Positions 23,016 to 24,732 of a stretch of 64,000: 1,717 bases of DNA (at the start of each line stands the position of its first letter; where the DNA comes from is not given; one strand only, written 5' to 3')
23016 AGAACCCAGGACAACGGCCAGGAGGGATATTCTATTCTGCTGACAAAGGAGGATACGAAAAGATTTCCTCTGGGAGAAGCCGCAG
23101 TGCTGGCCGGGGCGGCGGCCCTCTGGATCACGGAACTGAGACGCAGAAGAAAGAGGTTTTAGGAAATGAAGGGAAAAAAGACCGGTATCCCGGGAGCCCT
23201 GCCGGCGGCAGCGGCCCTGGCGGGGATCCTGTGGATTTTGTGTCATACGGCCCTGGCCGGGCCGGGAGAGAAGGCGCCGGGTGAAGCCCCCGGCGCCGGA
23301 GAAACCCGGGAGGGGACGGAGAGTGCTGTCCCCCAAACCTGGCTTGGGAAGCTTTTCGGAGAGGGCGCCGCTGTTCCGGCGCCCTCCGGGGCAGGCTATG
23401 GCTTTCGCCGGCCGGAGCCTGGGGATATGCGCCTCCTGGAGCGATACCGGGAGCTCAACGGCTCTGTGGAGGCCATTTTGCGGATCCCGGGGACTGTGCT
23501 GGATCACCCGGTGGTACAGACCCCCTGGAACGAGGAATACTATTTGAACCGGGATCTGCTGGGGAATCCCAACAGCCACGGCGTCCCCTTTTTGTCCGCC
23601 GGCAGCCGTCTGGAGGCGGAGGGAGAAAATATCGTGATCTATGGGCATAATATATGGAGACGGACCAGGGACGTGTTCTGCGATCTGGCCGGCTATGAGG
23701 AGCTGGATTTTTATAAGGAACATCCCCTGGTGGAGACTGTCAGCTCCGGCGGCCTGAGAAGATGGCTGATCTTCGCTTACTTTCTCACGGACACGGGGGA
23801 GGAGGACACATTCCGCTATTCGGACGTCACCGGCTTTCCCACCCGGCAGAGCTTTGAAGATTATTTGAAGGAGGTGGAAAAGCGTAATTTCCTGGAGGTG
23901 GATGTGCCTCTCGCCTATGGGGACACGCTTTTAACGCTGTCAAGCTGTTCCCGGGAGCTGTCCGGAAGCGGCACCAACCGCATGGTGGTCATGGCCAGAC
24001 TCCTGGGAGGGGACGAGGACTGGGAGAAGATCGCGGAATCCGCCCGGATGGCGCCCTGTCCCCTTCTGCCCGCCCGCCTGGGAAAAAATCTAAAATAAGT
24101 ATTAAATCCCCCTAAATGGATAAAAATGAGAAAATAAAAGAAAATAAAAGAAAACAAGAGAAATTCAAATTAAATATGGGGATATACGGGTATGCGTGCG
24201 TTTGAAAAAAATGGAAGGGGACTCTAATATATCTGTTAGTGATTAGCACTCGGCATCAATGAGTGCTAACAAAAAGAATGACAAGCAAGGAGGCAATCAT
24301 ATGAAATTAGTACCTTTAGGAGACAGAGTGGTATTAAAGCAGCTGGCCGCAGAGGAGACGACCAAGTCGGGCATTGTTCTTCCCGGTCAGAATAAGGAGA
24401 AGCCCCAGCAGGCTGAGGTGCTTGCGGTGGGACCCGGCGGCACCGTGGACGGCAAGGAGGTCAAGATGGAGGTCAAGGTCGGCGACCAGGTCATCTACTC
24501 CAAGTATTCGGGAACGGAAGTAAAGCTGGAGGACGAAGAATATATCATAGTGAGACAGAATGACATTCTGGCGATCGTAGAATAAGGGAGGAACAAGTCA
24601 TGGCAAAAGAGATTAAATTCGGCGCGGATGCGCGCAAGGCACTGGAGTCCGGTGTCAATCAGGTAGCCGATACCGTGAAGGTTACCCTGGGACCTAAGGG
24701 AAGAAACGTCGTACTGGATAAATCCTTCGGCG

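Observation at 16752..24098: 2136-aa thioester-domain/Cna-B multidomain adhesin in an operon with a class B sortase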

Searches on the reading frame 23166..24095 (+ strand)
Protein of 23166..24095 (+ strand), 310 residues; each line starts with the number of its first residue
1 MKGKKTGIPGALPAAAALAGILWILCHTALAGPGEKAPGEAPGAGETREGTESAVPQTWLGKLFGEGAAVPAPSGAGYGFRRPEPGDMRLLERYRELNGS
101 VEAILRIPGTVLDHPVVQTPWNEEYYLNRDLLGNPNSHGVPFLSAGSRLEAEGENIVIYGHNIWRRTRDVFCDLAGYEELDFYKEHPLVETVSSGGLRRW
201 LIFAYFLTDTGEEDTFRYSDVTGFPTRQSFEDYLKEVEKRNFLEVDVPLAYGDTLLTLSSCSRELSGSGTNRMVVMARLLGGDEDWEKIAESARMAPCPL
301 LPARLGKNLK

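Call 7: search_protein_families(library=pfam, proteins=[window:23166-24095:+], max_evalue=0.1)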
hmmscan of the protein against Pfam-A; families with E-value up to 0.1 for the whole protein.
window:23166-24095:+ (310 aa): 1 family
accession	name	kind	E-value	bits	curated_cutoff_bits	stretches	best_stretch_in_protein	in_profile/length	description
PF04203.18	Sortase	-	1.2e-07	32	26.6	1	105-279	1-124/125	Sortase domain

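Call 8: search_protein_families(library=ncbifam, proteins=[window:23166-24095:+], max_evalue=0.1)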
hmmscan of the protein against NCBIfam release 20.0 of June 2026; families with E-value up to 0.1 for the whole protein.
window:23166-24095:+ (310 aa): 2 families
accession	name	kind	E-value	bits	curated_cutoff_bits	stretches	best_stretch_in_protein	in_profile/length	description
TIGR03064.1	sortase_srtB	equivalog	1.6e-24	86.5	153.75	1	94-275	65-235/235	class B sortase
NF040525.1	SrtB_LPKTxSAVK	exception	8.9e-11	41.2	200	1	93-264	57-226/261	class B sortase, LPKTxAVK-specific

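Call 34: find_homologous_proteins(query=window:23166-24095:+, max_evalue=0.00001)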
Query window:23166-24095:+ (310 aa): 174 proteins with E <= 0.00001 among 8000 candidates; the best 120 are listed.
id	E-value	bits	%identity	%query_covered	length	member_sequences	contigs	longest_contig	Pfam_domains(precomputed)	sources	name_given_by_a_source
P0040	3.7e-210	715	100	100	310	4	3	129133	PF04203.19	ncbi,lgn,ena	-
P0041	6.4e-91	323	63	75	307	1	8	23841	PF04203.19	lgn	-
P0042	1.8e-87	312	60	82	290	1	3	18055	PF04203.19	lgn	-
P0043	7.1e-86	306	64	72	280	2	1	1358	PF04203.19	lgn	-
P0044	9.9e-85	303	63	71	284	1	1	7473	-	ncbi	ncbi:MAG: class B sortase, partial [Lachnospiraceae bacterium]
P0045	1.5e-84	302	60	77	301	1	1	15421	PF04203.19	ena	-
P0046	8.6e-84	300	60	71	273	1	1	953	PF04203.19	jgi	jgi:sortase B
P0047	2.3e-83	298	62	72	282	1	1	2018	-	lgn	-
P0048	7.9e-83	296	57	78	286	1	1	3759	-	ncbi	-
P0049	1.3e-82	296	59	72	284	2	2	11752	PF04203.19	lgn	-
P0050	2.0e-82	295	60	75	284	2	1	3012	PF04203.19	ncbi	-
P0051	3.0e-82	294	61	71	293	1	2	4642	PF04203.19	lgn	-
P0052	4.1e-82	294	61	71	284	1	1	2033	-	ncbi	-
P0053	6.7e-82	293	58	71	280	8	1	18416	-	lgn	-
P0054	8.0e-82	293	59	72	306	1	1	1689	-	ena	-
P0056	9.6e-82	293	60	72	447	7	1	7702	PF04203.19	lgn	-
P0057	1.5e-81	292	59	72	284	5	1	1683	PF04203.19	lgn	-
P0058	1.6e-81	292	60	69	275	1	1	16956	PF04203.19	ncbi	-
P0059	3.2e-81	291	60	72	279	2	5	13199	PF04203.19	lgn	-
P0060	3.8e-81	291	50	95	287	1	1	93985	PF04203.19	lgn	-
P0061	1.2e-80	289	60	71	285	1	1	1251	PF04203.19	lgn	-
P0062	2.7e-80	288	59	71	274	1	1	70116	PF04203.19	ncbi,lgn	-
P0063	4.0e-80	287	56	78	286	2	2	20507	PF04203.19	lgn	-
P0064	4.0e-80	287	58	71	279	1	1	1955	PF04203.19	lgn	-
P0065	5.2e-80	287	60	71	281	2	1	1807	PF04203.19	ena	-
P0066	5.5e-80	287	58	71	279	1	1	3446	PF04203.19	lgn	-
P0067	6.4e-80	287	55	83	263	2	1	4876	PF04203.19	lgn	-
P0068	6.8e-80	287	58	71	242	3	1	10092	PF04203.19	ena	-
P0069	7.6e-80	287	58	71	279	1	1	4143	PF04203.19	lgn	-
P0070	1.1e-79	286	59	71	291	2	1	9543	PF04203.19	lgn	-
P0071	1.4e-79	286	58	71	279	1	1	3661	PF04203.19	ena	-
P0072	1.4e-79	286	58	71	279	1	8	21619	PF04203.19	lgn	-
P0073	1.5e-79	286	58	71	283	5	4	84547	PF04203.19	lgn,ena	-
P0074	2.0e-79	285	58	71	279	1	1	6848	PF04203.19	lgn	-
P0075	2.7e-79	285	57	71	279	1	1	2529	PF04203.19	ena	-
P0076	2.8e-79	285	58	71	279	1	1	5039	PF04203.19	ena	-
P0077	2.8e-79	285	57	71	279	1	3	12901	PF04203.19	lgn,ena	-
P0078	3.4e-79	284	59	71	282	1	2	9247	PF04203.19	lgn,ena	-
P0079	3.8e-79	284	57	71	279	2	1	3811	PF04203.19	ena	-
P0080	5.1e-79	284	57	71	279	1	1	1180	PF04203.19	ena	-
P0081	5.2e-79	284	57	71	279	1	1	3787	PF04203.19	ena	-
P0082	5.2e-79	284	57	71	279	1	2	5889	PF04203.19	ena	-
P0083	5.2e-79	284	57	71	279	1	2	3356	PF04203.19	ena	-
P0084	5.2e-79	284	57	71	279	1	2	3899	PF04203.19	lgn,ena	-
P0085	5.2e-79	284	57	71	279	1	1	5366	PF04203.19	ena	-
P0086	5.2e-79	284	57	71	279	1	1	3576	PF04203.19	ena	-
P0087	5.2e-79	284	57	71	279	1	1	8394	PF04203.19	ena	-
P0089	7.1e-79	283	57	71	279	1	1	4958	PF04203.19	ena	-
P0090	7.2e-79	283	57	71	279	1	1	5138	PF04203.19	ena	-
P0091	7.2e-79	283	57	71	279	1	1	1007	PF04203.19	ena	-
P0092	7.2e-79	283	57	71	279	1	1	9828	PF04203.19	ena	-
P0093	7.3e-79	283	57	71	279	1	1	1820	PF04203.19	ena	-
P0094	8.8e-79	283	48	99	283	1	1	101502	PF04203.19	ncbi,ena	-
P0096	9.3e-79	283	59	71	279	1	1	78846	PF04203.19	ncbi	-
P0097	9.7e-79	283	57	71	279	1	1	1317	PF04203.19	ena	-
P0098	9.9e-79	283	57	71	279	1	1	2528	PF04203.19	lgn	-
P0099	9.9e-79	283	57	71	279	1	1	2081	PF04203.19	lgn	-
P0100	9.9e-79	283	57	71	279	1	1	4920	PF04203.19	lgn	-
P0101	1.4e-78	282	57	71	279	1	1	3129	PF04203.19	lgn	-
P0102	1.4e-78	282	57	71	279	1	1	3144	PF04203.19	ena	-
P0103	1.4e-78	282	58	71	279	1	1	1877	PF04203.19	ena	-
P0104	1.4e-78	282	57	71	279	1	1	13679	PF04203.19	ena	-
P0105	1.4e-78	282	57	71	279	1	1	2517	PF04203.19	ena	-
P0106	1.9e-78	282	57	71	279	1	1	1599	PF04203.19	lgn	-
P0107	1.9e-78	282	57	71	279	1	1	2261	PF04203.19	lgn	-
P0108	2.0e-78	282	54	81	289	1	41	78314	PF04203.19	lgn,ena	-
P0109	2.6e-78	282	57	71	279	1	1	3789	PF04203.19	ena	-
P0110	2.6e-78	282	57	71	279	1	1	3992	PF04203.19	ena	-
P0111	2.8e-78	281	61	71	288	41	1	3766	PF04203.19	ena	-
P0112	3.4e-78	281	58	70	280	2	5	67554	PF04203.19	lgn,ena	-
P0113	3.6e-78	281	57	71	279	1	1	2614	PF04203.19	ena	-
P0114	3.6e-78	281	57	71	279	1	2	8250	PF04203.19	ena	-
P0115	3.6e-78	281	57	71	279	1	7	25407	PF04203.19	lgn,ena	-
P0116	3.6e-78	281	57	71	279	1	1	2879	PF04203.19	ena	-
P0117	3.6e-78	281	57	71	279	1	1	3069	PF04203.19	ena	-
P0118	3.6e-78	281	57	71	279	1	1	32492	PF04203.19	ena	-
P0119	3.6e-78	281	56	71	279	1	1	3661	PF04203.19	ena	-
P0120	3.6e-78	281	57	71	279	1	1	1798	PF04203.19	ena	-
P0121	3.6e-78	281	57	71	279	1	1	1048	PF04203.19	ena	-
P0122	3.7e-78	281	58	72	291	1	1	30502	PF04203.19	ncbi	-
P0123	4.2e-78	281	57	72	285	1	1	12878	PF04203.19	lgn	-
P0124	4.4e-78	281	60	72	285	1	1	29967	PF04203.19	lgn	-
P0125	4.8e-78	281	57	71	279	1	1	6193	PF04203.19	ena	-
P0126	6.1e-78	280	60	72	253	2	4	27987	PF04203.19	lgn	-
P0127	6.8e-78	280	56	71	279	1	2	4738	PF04203.19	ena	-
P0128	6.8e-78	280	56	71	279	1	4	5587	PF04203.19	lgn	-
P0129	6.8e-78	280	57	71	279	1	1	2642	PF04203.19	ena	-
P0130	6.8e-78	280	56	71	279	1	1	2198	PF04203.19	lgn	-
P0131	7.5e-78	280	59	71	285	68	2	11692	PF04203.19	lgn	-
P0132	9.3e-78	280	57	71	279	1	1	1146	PF04203.19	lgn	-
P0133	9.3e-78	280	57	71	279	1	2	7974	PF04203.19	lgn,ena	-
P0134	9.3e-78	280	57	71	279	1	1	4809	PF04203.19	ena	-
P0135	9.4e-78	280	57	71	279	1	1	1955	PF04203.19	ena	-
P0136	1.2e-77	279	60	71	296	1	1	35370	PF04203.19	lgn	-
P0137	1.8e-77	279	56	71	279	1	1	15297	PF04203.19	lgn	-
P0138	1.8e-77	279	56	71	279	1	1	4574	PF04203.19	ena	-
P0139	2.5e-77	278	56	71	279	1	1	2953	PF04203.19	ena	-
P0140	3.0e-77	278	58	71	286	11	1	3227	PF04203.19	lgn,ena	-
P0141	3.4e-77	278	56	71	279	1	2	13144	PF04203.19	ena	-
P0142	4.6e-77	277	56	71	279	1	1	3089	PF04203.19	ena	-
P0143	5.7e-77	277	58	71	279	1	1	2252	PF04203.19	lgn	-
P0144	8.7e-77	277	51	81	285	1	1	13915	PF04203.19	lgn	-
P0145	8.8e-77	276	56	71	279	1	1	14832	PF04203.19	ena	-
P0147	1.7e-76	276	57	71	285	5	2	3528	PF04203.19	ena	-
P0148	2.2e-76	275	59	71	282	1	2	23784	PF04203.19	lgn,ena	-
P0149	3.6e-76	275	57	71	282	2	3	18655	PF04203.19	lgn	-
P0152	4.6e-75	271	57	72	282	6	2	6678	PF04203.19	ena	-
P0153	4.9e-75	271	54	72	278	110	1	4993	PF04203.19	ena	-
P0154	5.4e-75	271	54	71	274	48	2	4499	PF04203.19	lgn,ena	-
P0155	7.4e-75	270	58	71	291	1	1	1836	PF04203.19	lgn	-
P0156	1.3e-74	269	56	71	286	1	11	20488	PF04203.19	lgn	-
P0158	2.0e-74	269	59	68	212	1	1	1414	PF04203.19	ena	-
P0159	2.9e-74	268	56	72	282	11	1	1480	PF04203.19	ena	-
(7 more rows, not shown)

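Call 35: find_encoding_contigs(protein=P0040, flank=10000, max_places=4)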
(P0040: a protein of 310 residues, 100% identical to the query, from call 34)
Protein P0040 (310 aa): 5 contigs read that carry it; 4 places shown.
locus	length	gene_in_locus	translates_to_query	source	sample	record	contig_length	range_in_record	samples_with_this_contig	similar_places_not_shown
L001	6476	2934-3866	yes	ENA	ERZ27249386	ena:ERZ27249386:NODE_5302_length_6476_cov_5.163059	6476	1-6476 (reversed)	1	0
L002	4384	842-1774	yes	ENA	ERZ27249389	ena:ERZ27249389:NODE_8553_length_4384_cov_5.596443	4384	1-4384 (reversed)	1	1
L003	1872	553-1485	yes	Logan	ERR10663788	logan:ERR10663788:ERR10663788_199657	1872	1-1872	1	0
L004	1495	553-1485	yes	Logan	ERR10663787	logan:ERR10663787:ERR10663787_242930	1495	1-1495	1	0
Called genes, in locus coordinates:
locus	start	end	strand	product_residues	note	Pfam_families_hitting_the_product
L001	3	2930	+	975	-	?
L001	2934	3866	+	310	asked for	PF04203:Sortase (weak)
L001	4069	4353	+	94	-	PF00166:Cpn10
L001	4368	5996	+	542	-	PF00118:Cpn60_TCP1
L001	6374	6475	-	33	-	?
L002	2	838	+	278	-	?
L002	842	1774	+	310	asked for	PF04203:Sortase (weak)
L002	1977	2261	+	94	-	PF00166:Cpn10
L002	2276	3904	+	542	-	PF00118:Cpn60_TCP1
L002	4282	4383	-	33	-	?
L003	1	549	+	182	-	?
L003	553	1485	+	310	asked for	PF04203:Sortase (weak)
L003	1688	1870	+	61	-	?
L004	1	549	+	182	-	?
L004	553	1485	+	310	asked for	PF04203:Sortase (weak)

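Call 37: find_encoding_contigs(protein=P0041, flank=10000, max_places=2)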
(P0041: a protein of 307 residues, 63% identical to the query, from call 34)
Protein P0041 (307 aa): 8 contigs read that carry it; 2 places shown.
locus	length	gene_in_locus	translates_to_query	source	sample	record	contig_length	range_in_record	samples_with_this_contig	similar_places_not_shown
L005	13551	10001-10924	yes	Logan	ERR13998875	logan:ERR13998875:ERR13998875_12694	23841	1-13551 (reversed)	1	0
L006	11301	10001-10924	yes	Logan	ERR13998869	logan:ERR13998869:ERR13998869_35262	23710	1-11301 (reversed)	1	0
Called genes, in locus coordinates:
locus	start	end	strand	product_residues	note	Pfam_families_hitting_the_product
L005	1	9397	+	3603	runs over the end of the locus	PF17802:SpaA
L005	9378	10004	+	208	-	-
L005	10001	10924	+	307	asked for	PF04203:Sortase (faint)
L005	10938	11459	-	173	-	PF00160:Pro_isomerase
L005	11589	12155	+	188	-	PF13302:Acetyltransf_3, PF00583:Acetyltransf_1 (weak)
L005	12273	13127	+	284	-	PF00005:ABC_tran, PF13175:AAA_15 (faint), PF13304:AAA_21 (faint), PF02463:SMC_N (weak), PF27471:EcfA1_C (weak)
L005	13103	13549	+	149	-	?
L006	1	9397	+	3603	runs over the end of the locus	PF17802:SpaA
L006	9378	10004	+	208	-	-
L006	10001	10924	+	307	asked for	PF04203:Sortase (faint)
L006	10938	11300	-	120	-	?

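Call 38: find_encoding_contigs(protein=P0094, flank=10000, max_places=2)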
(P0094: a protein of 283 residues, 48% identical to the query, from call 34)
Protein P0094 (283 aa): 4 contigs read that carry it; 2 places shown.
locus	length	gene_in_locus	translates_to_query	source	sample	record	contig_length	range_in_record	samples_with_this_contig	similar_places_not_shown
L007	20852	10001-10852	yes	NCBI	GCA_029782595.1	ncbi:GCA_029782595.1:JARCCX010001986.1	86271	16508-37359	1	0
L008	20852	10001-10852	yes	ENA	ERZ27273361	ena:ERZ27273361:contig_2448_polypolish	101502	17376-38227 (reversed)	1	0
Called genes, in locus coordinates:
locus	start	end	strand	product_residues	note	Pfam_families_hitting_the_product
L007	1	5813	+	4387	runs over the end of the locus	PF17802:SpaA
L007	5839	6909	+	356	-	-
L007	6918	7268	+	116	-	-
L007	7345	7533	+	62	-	-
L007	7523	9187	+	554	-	PF13248:Zn_ribbon_3 (weak)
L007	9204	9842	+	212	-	PF05698:Trigger_C (weak)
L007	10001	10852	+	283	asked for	PF04203:Sortase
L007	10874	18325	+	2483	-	PF23193:NOMO_3rd (faint), PF13620:CarboxypepD_reg (faint), PF17210:SdrD_B (faint), PF17802:SpaA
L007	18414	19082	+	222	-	PF14137:DUF4304 (weak)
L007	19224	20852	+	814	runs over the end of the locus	PF02534:T4SS-DNA_transf (weak)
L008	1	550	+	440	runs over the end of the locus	-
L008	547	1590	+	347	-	-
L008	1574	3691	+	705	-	PF17802:SpaA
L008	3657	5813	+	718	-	PF17802:SpaA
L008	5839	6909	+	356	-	-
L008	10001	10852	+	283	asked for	PF04203:Sortase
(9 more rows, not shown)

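Call 39: find_encoding_contigs(protein=P0062, flank=10000, max_places=2)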
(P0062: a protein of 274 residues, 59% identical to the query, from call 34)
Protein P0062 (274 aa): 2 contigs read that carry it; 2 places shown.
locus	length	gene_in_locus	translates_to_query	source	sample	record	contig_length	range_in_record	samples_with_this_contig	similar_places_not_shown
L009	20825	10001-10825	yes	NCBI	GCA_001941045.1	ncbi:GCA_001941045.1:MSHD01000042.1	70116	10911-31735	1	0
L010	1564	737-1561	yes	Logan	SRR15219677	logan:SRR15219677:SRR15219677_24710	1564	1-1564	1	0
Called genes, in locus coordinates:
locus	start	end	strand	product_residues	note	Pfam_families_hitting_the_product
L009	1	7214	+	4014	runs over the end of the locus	PF17802:SpaA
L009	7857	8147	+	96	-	-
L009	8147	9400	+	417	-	-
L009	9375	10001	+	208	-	-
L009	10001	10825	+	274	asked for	PF04203:Sortase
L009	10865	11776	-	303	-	PF01544:CorA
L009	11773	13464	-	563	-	PF02690:Na_Pi_cotrans, PF01895:PhoU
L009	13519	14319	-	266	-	PF00702:Hydrolase, PF13344:Hydrolase_6, PF13419:HAD_2 (faint), PF13242:Hydrolase_like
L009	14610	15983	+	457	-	PF13638:PIN_4, PF02562:PhoH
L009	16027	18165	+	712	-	PF13089:PP_kinase_N, PF02503:PP_kinase, PF17941:PP_kinase_C_1, PF13091:PLDc_2 (weak), PF13090:PP_kinase_C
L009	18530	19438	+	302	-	PF00528:BPD_transp_1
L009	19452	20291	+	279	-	PF00528:BPD_transp_1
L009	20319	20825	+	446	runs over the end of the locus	PF01547:SBP_bac_1, PF13416:SBP_bac_8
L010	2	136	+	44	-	?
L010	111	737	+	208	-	-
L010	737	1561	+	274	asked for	PF04203:Sortase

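Call 43: find_encoding_contigs(protein=P0060, flank=10000, max_places=1)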
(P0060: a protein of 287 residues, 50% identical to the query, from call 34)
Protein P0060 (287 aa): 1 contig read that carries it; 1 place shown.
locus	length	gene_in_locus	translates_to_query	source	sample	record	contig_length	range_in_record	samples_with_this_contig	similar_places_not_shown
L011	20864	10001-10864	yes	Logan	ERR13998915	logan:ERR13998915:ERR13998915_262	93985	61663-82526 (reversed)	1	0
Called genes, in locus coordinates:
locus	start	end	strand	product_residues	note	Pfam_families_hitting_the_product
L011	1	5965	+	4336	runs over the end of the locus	PF17802:SpaA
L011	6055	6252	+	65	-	-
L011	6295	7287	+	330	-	-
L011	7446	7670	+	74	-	-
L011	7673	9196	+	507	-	-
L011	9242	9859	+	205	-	PF05698:Trigger_C (weak)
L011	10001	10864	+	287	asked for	PF04203:Sortase (weak)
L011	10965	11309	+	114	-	-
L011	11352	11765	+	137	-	-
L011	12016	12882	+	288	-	-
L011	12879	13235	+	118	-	-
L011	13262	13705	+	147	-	PF00436:SSB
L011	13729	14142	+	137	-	PF12957:DUF3846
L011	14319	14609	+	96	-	-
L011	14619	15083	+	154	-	-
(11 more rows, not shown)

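Call 55: search_solved_structures(query=window:23166-24095:+, max_evalue=0.001, show_alignments=2)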
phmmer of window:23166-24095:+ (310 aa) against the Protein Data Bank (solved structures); distinct sequences matched with E-value up to 0.001: 15.
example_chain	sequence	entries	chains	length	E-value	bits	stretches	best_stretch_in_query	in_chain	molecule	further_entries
1qx6_A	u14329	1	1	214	3.3e-17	65.9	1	92-280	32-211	NPQTN specific sortase B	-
1ng5_A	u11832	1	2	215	3.3e-17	65.9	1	92-280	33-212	sortase B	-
4lfd_A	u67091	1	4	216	3.4e-17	65.8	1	92-280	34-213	Sortase B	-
1qwz_A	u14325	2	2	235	4.4e-17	65.4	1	92-280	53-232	NPQTN specific sortase B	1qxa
5jcv_A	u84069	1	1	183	2.6e-16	62.9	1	94-278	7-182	Lmo2181 protein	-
5gyj_A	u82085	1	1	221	2.4e-14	56.5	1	95-278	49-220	Putative peptidase C60B, sortase B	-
6kyd_A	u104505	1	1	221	4.5e-14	55.6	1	95-267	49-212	Putative peptidase C60B, sortase B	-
6kyc_A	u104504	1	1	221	6.2e-14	55.1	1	95-278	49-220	Putative peptidase C60B, sortase B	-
4y4q_A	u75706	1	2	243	2e-13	53.4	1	92-277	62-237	Sortase, SrtB family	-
4ux7_A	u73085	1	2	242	2.7e-13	53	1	95-279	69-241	PUTATIVE PEPTIDASE C60B, SORTASE B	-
5b23_A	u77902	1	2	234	1.1e-12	51.1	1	93-277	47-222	Uncharacterized protein Sortase B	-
2oqw_A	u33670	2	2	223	1.9e-11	47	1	86-280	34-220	Sortase B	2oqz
5yfk_A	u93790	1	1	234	1.9e-11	46.9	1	93-265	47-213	Uncharacterized protein Sortase B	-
1rz2_A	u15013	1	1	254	2.8e-11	46.4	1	86-280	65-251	conserved hypothetical protein BA4783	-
3psq_A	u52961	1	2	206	1.4e-07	34.3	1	96-243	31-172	Hypothetical exported protein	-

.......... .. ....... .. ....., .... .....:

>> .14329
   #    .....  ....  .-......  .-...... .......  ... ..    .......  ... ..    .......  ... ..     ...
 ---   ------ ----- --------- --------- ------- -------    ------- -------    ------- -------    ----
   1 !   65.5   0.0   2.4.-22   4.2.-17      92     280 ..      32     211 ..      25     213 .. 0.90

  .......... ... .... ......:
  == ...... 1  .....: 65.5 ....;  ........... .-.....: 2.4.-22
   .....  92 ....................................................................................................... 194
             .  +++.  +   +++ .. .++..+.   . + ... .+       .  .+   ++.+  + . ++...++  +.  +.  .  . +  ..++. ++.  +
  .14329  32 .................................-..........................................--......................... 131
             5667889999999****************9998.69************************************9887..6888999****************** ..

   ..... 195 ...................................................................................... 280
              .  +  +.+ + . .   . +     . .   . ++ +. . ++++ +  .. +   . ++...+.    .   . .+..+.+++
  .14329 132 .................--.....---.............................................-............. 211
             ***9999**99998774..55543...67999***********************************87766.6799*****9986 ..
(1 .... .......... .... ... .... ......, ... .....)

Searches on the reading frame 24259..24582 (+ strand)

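Call 14: search_protein_families(library=pfam, proteins=[window:24259-24582:+], max_evalue=0.001)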
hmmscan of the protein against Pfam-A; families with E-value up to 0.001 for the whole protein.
window:24259-24582:+ (108 aa): 1 family
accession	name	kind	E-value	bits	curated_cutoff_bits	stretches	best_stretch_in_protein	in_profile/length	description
PF00166.26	Cpn10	-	5.6e-34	116.5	21.1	1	16-107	1-93/93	Chaperonin 10 Kd subunit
